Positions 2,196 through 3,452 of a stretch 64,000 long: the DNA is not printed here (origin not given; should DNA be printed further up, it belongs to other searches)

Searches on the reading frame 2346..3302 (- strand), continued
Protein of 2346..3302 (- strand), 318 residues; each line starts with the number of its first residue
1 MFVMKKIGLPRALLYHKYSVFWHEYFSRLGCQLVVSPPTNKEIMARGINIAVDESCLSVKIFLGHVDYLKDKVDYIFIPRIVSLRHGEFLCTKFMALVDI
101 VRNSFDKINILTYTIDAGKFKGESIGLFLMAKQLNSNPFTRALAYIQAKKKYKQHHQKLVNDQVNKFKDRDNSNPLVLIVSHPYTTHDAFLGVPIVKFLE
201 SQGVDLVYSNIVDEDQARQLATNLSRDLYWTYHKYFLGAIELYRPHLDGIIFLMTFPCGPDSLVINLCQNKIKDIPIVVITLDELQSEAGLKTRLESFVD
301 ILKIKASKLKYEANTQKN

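Call 20: find_encoding_contigs(protein=P0031, flank=5000, max_places=1)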
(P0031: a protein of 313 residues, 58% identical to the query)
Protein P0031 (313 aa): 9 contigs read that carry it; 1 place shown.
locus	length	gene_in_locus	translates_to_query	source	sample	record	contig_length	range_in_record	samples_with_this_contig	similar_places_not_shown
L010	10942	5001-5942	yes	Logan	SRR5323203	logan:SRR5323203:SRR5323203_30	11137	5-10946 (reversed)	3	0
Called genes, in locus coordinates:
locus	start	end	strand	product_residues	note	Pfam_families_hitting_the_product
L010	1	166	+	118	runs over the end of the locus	?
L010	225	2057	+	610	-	PF01136:Peptidase_U32, PF12392:DUF3656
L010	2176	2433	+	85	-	-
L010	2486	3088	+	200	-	-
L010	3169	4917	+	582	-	-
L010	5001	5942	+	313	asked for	PF09989:DUF2229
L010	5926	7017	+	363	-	PF09989:DUF2229 (faint)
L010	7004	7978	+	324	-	PF01869:BcrAD_BadFG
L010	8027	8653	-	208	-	-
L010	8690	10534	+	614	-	PF06739:SBBP (faint)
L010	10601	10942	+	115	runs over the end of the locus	?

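Call 43: find_encoding_contigs(protein=P0001, flank=10000, max_places=2)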
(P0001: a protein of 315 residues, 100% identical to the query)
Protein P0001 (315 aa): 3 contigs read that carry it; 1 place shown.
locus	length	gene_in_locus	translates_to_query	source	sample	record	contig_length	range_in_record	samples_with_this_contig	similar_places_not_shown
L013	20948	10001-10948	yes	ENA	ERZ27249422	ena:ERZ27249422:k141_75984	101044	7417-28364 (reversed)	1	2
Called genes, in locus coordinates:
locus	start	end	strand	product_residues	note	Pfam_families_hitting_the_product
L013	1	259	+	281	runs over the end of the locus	-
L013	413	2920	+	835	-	PF01588:tRNA_bind, PF03483:B3_4, PF03484:B5, PF17759:tRNA_synthFbeta, PF03147:FDX-ACB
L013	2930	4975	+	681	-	PF02518:HATPase_c, PF00204:DNA_gyraseB, PF01751:Toprim, PF00986:DNA_gyraseB_C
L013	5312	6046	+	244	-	PF00106:adh_short, PF08659:KR (weak), PF13561:adh_short_C2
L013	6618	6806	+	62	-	PF00584:SecE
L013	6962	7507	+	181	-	PF02357:NusG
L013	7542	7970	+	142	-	PF03946:Ribosomal_L11_N, PF00298:Ribosomal_L11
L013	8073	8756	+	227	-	PF00687:Ribosomal_L1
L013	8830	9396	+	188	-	PF06559:DCD_N, PF22769:DCD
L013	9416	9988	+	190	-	-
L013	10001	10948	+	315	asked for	PF09989:DUF2229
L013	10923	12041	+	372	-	PF09989:DUF2229 (faint), PF06050:HGD-D (weak)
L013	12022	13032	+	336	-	PF01869:BcrAD_BadFG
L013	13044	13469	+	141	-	PF00692:dUTPase, PF22769:DCD (weak)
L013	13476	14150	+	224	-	PF01551:Peptidase_M23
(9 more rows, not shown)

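Call 47: find_related_loci(query=window:2346-3302:-, collection=metagenome_contigs, flank=6000)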
Query window:2346-3302:- (318 aa) in metagenome_contigs; peptide patterns used: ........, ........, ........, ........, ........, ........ (x = any residue, [..] = any of these).
169 stretches matched a pattern; 57 encode a relative of the query (tblastn E <= 1e-3); 57 distinct loci.
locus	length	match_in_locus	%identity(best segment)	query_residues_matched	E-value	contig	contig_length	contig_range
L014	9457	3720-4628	59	6-308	8e-121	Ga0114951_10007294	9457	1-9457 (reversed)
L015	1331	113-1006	58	7-305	1e-128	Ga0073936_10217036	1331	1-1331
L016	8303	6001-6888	54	6-300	3e-113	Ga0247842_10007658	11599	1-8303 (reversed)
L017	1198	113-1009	55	6-305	1e-123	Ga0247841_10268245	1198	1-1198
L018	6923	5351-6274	50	2-308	3e-103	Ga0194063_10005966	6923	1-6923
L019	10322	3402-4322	38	4-305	9e-64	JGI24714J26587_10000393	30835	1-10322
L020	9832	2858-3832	36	6-314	4e-63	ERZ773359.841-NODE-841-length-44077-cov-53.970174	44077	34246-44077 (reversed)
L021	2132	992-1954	34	2-303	1e-62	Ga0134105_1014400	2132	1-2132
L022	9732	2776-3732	33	6-305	1e-61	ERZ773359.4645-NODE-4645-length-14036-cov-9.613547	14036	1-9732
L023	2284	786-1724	38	4-311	1e-60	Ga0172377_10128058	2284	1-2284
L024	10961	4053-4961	35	3-303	7e-60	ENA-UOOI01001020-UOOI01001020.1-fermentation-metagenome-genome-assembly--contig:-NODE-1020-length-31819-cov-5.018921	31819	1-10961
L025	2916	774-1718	36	4-314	2e-59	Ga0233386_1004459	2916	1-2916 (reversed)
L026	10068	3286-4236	34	6-303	1e-58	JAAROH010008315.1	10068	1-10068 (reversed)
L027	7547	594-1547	35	5-302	3e-58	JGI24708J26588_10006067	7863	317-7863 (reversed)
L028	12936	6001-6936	34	3-302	4e-56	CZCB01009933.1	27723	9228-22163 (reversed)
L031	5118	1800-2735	35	6-305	1e-55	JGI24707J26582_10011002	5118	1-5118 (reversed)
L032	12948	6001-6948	31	6-303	3e-55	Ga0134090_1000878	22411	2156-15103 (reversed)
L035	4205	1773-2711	33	6-302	3e-52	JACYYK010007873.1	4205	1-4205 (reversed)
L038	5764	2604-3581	33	6-309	2e-51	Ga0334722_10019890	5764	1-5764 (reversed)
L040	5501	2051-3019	32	2-305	4e-51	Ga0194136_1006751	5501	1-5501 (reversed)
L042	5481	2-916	32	18-303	7e-51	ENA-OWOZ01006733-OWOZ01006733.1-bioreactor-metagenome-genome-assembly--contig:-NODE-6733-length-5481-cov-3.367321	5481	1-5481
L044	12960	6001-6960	32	6-305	3e-49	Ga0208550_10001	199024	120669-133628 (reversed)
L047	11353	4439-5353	33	3-302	4e-48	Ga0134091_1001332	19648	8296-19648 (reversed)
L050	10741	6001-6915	33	3-302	1e-47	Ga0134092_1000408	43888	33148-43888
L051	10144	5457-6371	33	3-302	1e-47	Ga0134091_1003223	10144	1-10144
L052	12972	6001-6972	30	6-308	7e-45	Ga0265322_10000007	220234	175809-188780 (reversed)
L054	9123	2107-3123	30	7-303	4e-44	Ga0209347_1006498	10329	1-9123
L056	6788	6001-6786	34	6-258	3e-43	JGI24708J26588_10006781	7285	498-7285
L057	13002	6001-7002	30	1-310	2e-42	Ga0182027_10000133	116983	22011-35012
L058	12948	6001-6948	31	6-303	4e-55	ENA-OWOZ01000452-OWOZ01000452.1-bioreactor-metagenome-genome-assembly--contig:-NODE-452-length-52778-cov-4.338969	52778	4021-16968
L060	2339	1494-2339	30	7-289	6e-36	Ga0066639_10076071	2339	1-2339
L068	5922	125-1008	43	22-308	1e-37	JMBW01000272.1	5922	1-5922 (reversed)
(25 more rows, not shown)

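Call 50: search_protein_families(library=pfam, proteins=[L058:1221-2258:+, L026:6349-7419:-, L042:4176-5435:+, L026:1183-2691:+, L051:769-2640:+, L050:4399-5712:+, L040:485-1993:+, L047:1642-2832:+, L068:3122-4375:+, L052:9279-11108:+], max_evalue=0.0001)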
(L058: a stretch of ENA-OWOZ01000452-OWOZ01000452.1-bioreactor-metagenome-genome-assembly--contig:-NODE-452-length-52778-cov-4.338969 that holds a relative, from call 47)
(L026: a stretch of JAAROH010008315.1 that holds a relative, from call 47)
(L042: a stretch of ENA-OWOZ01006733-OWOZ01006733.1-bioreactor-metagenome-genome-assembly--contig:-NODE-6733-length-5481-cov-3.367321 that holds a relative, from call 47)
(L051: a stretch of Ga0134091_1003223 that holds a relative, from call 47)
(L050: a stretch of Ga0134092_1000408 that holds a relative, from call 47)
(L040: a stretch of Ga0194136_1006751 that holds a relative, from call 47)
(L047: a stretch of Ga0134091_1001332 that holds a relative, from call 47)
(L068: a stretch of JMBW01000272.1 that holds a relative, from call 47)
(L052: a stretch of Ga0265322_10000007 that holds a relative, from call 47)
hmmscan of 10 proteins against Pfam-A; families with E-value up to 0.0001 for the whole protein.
L058:1221-2258:+ (346 aa): 4 families
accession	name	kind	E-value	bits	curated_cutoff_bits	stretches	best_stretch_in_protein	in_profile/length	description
PF13482.12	RNase_H_2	-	3.2e-42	144.7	22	1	31-197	1-162/165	RNase_H superfamily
PF03104.25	DNA_pol_B_exo1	-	1e-08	35.3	23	1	61-111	136-184/242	DNA polymerase family B, exonuclease domain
PF10108.15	DNA_pol_B_exo2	-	2.9e-07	30.8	24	1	45-113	9-78/213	Predicted 3'-5' exonuclease related to the exonuclease domain of PolB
PF00929.31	RNase_T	-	1.2e-05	26.3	24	0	64-152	61-146/164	Exonuclease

L026:6349-7419:- (357 aa): 0 families

L042:4176-5435:+ (420 aa): 0 families

L026:1183-2691:+ (503 aa): 0 families

L051:769-2640:+ (624 aa): 1 family
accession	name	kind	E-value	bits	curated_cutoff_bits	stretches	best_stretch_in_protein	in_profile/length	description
PF03323.18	GerA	-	9.4e-179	595.2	27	1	139-600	7-465/466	Bacillus/Clostridium GerA spore germination protein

L050:4399-5712:+ (438 aa): 2 families
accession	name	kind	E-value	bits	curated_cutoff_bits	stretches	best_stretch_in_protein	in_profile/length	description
PF25198.1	Spore_GerAC_N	-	8.9e-44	149.8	27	1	35-208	1-171/176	Spore germination protein N-terminal domain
PF05504.16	Spore_GerAC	-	2.8e-34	119.1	23.6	1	258-425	1-167/167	Spore germination B3/ GerAC like, C-terminal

L040:485-1993:+ (503 aa): 2 families
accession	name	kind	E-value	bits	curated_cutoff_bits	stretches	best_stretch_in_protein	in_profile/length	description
PF13091.12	PLDc_2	-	1.5e-47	161.2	27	2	345-469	3-130/132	PLD-like domain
PF00614.28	PLDc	-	6.7e-12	45.3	21.9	1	417-442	2-27/28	Phospholipase D Active site motif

L047:1642-2832:+ (397 aa): 1 family
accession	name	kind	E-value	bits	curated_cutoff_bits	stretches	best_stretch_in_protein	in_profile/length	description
PF03845.19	Spore_permease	-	2.2e-44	152.1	23.4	1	38-349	6-316/321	Spore germination protein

L068:3122-4375:+ (418 aa): 1 family
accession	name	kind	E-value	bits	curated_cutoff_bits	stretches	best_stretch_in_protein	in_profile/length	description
PF00291.31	PALP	-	2.4e-72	244.2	35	1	72-370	4-294/295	Pyridoxal-phosphate dependent enzyme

L052:9279-11108:+ (610 aa): 3 families
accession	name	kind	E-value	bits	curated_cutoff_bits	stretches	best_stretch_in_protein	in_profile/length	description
PF00750.26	tRNA-synt_1d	-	2.5e-39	135.7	23.3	1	127-468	7-348/349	tRNA synthetases class I (R), catalytic domain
PF05746.21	DALR_1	-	1.2e-28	100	22.3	1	483-610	1-117/117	DALR anticodon binding domain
PF03485.21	Arg_tRNA_synt_N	-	7.1e-13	49.4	21.5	1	26-112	3-85/85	Arginyl tRNA synthetase N terminal domain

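Call 61: predict_structure(alignment_id=A1)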
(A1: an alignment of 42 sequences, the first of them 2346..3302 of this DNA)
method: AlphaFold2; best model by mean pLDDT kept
length: 318 residues; sequences in the alignment: 42
mean_pLDDT: 95.5   pTM: 0.92
mean pLDDT of the five models: 95.5, 94.9, 94.4, 93.4, 93.0
residues with pLDDT >= 90: 293; 70-90: 24; 50-70: 1; < 50: 0
segments of 3 or more residues with pLDDT < 50: none
pLDDT, mean of each block of 10 residues (from residue 1): 91 97 98 98 97 92 98 98 95 93 95 96 96 93 98 98 95 95 96 97 98 97 96 98 98 92 96 97 85 97 94 90
secondary structure, 60 per line:
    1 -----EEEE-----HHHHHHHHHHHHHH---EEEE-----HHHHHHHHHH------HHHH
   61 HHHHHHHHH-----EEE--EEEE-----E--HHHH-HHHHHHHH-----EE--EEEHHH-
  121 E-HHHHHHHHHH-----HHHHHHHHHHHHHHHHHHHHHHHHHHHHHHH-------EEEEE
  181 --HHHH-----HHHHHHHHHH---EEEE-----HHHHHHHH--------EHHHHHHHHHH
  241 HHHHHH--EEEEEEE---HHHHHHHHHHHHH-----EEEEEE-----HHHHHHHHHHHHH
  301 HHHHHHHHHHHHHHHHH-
elements in order: E6-9 H15-28 E32-35 H41-50 H57-69 E75-77 E80-83 H92-95 H97-104 E114-116 H123-132 H138-168 E176-180 H183-186 H192-201 E205-208 H214-221 H231-246 E249-255 H259-271 E277-282 H288-317

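Call 64: fold_search(model_id=the predicted structure, library=pdb)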
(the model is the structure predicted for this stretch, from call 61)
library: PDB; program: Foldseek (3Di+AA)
matches with E <= 10: 1235; with E <= 0.001: 29
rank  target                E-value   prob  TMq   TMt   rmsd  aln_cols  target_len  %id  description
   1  3o3n_B                1.5e-08  1.00  0.57  0.50   6.4       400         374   12  (R)-2-hydroxyisocaproyl-CoA dehydratase in complex with its substrate (R)-2-hydroxyisocaproyl-CoA (released 2011-03-16)
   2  6eno                  1.2e-07  1.00  0.55  0.43   8.8       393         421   12  Double cubane cluster oxidoreductase (released 2018-03-14)
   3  7yzm_A                3.5e-07  1.00  0.53  0.41   9.0       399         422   12  MgADPNP-bound DCCP:DCCP-R complex (released 2022-12-28)
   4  7yyl_D                4.2e-07  1.00  0.50  0.40   8.9       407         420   11  nucleotide-free DCCP:DCCP-R complex (released 2022-12-28)
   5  7yyl_B                4.7e-07  1.00  0.51  0.41   8.6       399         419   12  nucleotide-free DCCP:DCCP-R complex (released 2022-12-28)
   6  7yyl_A                5.9e-07  1.00  0.46  0.37   9.5       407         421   12  nucleotide-free DCCP:DCCP-R complex (released 2022-12-28)
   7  8s02_B                2.9e-06  1.00  0.52  0.46   6.9       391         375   11  BzdNO-benzoyl-CoA complex (released 2025-03-05)
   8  3t95                  5.9e-05  0.94  0.20  0.20  17.8       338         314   13  Crystal structure of LsrB from Yersinia pestis complexed with autoinducer-2 (released 2011-12-07)
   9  1tjy                  6.2e-05  0.95  0.20  0.20  18.7       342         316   15  Crystal Structure of Salmonella typhimurium AI-2 receptor LsrB in complex with R-THMF (released 2004-09-28)
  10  5kzj_B                7.4e-05  0.98  0.24  0.27  12.5       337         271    8  Loop Deletion mutant of Paracoccus denitrificans AztC (released 2017-07-05)
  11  5w57_A                8.9e-05  0.98  0.26  0.28  12.5       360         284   10  Structure of Holo AztC (released 2017-09-20)
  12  6xpn_A                1.7e-04  0.99  0.27  0.32  12.8       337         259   10  Z-loop Deletion Mutant of AztC from Paracoccus denitrificans (released 2020-08-26)
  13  1psz                  1.8e-04  0.90  0.22  0.23  13.2       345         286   15  PNEUMOCOCCAL SURFACE ANTIGEN PSAA (released 2000-04-19)
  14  4h0f_A                2.1e-04  0.98  0.27  0.31  12.5       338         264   11  Mutant Structure of laminin-binding adhesin (Lmb) from Streptococcus agalactiae (released 2013-09-04)
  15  3hjt_B                2.4e-04  0.97  0.25  0.29  13.1       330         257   10  Structure of laminin binding protein (Lmb) of Streptococcus agalactiae A bifunctional protein with adhesin and metal t (released 2009-12-01)
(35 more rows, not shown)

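Call 84: search_protein_families(library=pfam, proteins=[L032:4453-5862:+, L028:4355-5896:+, L060:38-1381:+, L044:4323-5651:+, L024:2631-3827:+, L038:1395-2513:+, L054:6582-9122:+, L047:6682-8829:+, L032:9210-9680:+, L057:5553-5942:+], max_evalue=0.0001)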
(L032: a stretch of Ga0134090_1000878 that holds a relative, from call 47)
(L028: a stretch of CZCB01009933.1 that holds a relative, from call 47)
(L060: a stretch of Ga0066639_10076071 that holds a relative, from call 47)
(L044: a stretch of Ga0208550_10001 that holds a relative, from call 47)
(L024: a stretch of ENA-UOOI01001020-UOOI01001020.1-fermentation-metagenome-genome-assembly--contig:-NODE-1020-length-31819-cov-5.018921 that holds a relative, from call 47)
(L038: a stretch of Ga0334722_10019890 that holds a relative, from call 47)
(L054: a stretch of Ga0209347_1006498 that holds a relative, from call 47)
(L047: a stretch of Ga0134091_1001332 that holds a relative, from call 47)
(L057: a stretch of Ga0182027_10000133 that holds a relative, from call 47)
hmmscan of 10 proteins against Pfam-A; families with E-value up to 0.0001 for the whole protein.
L032:4453-5862:+ (470 aa): 1 family
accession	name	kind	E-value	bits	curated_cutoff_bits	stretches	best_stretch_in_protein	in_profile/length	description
PF00395.25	SLH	-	3.6e-27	94.5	20.8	2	166-205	4-43/44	S-layer homology domain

L028:4355-5896:+ (514 aa): 1 family
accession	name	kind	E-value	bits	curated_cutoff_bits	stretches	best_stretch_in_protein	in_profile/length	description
PF03323.18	GerA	-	5.3e-159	530.1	27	1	30-481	8-465/466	Bacillus/Clostridium GerA spore germination protein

L060:38-1381:+ (448 aa): 9 families
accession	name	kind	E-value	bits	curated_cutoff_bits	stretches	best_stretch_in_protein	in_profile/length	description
PF12838.12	Fer4_7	-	2.2e-09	38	27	1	288-343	1-51/52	4Fe-4S dicluster domain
PF00037.32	Fer4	-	1.5e-08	34.5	21.1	2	324-345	2-23/24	4Fe-4S binding domain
PF13237.11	Fer4_10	-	6.8e-08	32.8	25.5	1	285-341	5-53/53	4Fe-4S dicluster domain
PF14697.11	Fer4_21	-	1.1e-06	29.1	35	1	286-347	5-59/59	4Fe-4S dicluster domain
PF13187.11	Fer4_9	-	1.2e-06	28.9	27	1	288-344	1-51/52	4Fe-4S dicluster domain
PF12837.12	Fer4_6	-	2.2e-06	27.8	25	1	322-342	1-21/24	4Fe-4S binding domain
PF12797.12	Fer4_2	-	6.1e-05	23.2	24.5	1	324-341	4-21/22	4Fe-4S binding domain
PF13183.11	Fer4_8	-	6.2e-05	23.9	27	0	286-342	2-66/68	4Fe-4S dicluster domain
PF13484.11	Fer4_16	-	7.7e-05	23.8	30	1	288-341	1-64/66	4Fe-4S double cluster binding domain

L044:4323-5651:+ (443 aa): 2 families
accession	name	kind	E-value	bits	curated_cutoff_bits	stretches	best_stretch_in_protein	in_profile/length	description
PF00120.29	Gln-synt_C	-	4.6e-144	480.2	24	1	107-439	3-344/344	Glutamine synthetase, catalytic domain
PF03951.24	Gln-synt_N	-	5.4e-34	116.1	33.4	1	16-98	1-81/82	Glutamine synthetase, beta-Grasp domain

L024:2631-3827:+ (399 aa): 6 families
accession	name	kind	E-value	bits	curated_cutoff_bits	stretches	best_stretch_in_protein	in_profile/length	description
PF01053.26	Cys_Met_Meta_PP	-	3.1e-152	507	27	1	12-395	1-380/381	Cys/Met metabolism PLP-dependent enzyme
PF06838.17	Met_gamma_lyase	-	2.4e-13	49.9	24.2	1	54-249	47-264/405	Methionine gamma-lyase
PF00155.27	Aminotran_1_2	-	3.2e-07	30.3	19.7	1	67-196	44-194/361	Aminotransferase class I and II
PF00266.25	Aminotran_5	-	4e-07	29.8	21.5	1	86-216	70-205/371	Aminotransferase class-V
PF01041.23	DegT_DnrJ_EryC1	-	1.1e-05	25.3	19.8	1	65-179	24-138/360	DegT/DnrJ/EryC1/StrS aminotransferase family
PF02347.22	GDC-P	-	8.1e-05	22.1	26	0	95-242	146-293/429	Glycine cleavage system P-protein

L038:1395-2513:+ (373 aa): 1 family
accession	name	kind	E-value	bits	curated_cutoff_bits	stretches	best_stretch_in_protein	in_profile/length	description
PF09587.15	PGA_cap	-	6.4e-65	219.6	27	1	52-290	1-255/255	Bacterial capsule synthesis protein PGA_cap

L054:6582-9122:+ (847 aa): 7 families
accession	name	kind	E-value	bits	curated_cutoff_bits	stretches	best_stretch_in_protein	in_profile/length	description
PF00122.25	E1-E2_ATPase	-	4.3e-57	193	28.1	1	112-304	1-180/181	E1-E2 ATPase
PF00689.26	Cation_ATPase_C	-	4.2e-44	150.8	27.3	1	724-847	1-125/175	Cation transporting ATPase, C-terminus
PF00702.32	Hydrolase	-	9.5e-21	75.5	26.4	1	323-654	3-191/191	haloacid dehalogenase-like hydrolase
PF13246.12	Cation_ATPase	-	1.2e-18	67.4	21.7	1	389-478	10-91/91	Cation transport ATPase (P-type)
PF00690.31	Cation_ATPase_N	-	3.5e-17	62.2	20.4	1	5-73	1-69/69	Cation transporter/ATPase, N-terminus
PF12710.13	HAD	-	1.6e-05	25.8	27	1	546-649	86-187/189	haloacid dehalogenase-like hydrolase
PF08282.18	Hydrolase_3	-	6e-05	23.3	20.9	0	627-684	196-252/255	haloacid dehalogenase-like hydrolase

L047:6682-8829:+ (716 aa): 6 families
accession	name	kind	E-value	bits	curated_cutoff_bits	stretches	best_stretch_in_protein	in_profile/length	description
PF17159.10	MASE3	-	9.5e-47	159.9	31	1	43-269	2-226/226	Membrane-associated sensor domain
PF02518.31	HATPase_c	-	2.2e-29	102.6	26.4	1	574-684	2-110/111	Histidine kinase-, DNA gyrase B-, and HSP90-like ATPase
PF13188.13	PAS_8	-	2.1e-10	40.6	21.8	1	317-374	1-55/65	PAS domain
PF00512.31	HisKA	-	3.1e-10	40.4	26.9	1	459-527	6-66/66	His Kinase A (phospho-acceptor) domain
PF00989.32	PAS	-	2.3e-08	34.5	22.6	1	317-425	1-113/113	PAS fold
PF13426.13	PAS_9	-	3.4e-07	30.9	27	1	327-427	1-103/103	PAS domain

L032:9210-9680:+ (157 aa): 1 family
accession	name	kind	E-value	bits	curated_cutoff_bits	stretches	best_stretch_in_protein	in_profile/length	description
PF07670.19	Gate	-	1.8e-12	48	29.6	1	38-132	3-102/104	Nucleoside recognition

L057:5553-5942:+ (130 aa): 1 family
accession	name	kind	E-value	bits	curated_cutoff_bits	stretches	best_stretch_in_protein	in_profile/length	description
PF01092.24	Ribosomal_S6e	-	1.2e-31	109.6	26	1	10-124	2-120/125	Ribosomal protein S6e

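Call 89: search_protein_representatives(protein=window:2346-3302:-)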
Query: 318 residues. Proteins with E-value up to 0.001 (for the whole library): 2323; up to 1e-10: 1342; up to 1e-30: 393. The best 150 are listed.
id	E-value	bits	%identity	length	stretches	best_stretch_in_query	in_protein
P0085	3.6e-101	355.0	50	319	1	6-308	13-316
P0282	2.2e-81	290.0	45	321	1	6-304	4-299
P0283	2.2e-81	290.0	45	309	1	6-305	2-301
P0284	7.2e-80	285.0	43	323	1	5-308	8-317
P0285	1.3e-79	284.2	44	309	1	6-304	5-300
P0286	5.2e-79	282.2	45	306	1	6-306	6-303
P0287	1.2e-74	267.9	58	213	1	95-305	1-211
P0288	3.6e-73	263.0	44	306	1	5-305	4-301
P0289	1.2e-71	258.0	44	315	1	6-304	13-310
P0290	8.3e-69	248.7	40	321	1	6-307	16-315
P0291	2.7e-68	247.0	41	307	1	6-306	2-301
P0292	4.7e-68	246.2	42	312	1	5-310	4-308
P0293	1.0e-67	245.1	44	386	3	6-106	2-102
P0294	7.8e-67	242.2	40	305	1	5-306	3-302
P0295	7.4e-65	235.7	43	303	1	6-306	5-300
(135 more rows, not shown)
